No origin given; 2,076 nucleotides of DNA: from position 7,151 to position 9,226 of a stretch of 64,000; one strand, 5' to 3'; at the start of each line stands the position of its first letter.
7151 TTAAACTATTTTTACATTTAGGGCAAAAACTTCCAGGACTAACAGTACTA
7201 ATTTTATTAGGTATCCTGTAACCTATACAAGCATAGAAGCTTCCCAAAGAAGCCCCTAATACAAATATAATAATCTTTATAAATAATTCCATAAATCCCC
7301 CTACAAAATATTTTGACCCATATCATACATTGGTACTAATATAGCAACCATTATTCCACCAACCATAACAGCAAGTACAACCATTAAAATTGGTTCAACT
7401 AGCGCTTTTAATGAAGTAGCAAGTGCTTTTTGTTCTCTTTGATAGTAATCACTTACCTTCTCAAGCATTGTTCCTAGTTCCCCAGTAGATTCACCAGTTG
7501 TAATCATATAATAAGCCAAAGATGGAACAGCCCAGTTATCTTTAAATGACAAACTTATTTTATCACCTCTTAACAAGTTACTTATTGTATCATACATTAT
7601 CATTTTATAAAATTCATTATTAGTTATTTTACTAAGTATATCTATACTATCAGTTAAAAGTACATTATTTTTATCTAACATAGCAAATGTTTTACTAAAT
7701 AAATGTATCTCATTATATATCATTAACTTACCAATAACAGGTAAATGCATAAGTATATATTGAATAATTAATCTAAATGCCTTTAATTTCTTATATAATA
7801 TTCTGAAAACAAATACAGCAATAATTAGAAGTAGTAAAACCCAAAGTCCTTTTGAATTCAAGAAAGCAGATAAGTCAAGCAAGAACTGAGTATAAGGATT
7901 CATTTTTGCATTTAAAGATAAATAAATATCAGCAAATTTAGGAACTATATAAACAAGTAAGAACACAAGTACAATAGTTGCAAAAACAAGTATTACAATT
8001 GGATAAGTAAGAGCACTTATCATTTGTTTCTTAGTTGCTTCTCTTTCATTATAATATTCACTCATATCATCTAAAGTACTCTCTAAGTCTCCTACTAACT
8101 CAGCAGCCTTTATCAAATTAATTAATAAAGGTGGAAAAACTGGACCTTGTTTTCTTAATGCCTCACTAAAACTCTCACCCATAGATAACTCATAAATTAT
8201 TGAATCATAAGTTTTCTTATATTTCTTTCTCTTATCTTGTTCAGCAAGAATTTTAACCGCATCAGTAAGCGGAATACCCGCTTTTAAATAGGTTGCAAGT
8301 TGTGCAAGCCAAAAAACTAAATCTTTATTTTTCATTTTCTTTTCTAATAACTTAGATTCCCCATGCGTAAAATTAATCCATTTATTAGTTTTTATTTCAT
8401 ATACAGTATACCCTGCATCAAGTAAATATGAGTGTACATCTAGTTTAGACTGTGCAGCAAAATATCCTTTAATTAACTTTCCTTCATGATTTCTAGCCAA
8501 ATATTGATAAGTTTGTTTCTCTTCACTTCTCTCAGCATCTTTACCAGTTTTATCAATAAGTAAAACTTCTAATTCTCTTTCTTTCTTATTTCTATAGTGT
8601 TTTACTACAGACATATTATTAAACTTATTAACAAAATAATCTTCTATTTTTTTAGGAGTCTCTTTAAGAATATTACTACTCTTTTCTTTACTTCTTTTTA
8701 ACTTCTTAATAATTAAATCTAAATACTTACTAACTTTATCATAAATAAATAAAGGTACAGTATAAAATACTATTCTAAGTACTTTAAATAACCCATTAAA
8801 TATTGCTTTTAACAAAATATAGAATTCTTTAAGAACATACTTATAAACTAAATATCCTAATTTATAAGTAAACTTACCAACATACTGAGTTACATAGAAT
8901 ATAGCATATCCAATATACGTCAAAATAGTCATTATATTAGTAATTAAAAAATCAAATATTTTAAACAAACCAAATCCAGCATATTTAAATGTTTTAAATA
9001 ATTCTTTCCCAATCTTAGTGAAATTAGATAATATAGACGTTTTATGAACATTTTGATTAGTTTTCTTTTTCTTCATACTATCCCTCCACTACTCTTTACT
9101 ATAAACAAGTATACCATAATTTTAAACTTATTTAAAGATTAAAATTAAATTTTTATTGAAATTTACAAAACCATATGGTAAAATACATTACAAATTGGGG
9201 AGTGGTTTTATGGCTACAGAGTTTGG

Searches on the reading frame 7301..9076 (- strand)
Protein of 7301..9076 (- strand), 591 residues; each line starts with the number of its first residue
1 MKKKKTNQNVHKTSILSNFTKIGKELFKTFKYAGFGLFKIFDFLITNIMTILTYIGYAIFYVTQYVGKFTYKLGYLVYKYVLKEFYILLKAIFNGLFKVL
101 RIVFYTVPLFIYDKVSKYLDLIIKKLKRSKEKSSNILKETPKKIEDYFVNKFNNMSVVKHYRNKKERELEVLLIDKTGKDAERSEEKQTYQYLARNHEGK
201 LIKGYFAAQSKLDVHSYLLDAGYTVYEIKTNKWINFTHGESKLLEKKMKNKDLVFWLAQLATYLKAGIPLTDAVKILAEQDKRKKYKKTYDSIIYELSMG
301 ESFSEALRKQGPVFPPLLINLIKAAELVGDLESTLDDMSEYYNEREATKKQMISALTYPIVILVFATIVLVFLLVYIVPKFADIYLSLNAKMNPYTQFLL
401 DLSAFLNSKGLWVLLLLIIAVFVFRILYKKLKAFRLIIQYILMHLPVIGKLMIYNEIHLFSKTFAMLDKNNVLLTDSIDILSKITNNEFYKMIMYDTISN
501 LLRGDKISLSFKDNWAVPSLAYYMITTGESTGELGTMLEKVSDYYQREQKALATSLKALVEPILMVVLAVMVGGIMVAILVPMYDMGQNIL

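Call 85: search_protein_families(library=pfam, proteins=[window:7301-9076:-], max_evalue=0.001)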
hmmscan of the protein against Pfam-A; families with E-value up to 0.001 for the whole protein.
window:7301-9076:- (591 aa): 1 family
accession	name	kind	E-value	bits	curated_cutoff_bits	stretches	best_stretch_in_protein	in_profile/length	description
PF00482.28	T2SSF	-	1.1e-53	180.9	25.2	2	256-379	1-125/125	Type II secretion system (T2SS), protein F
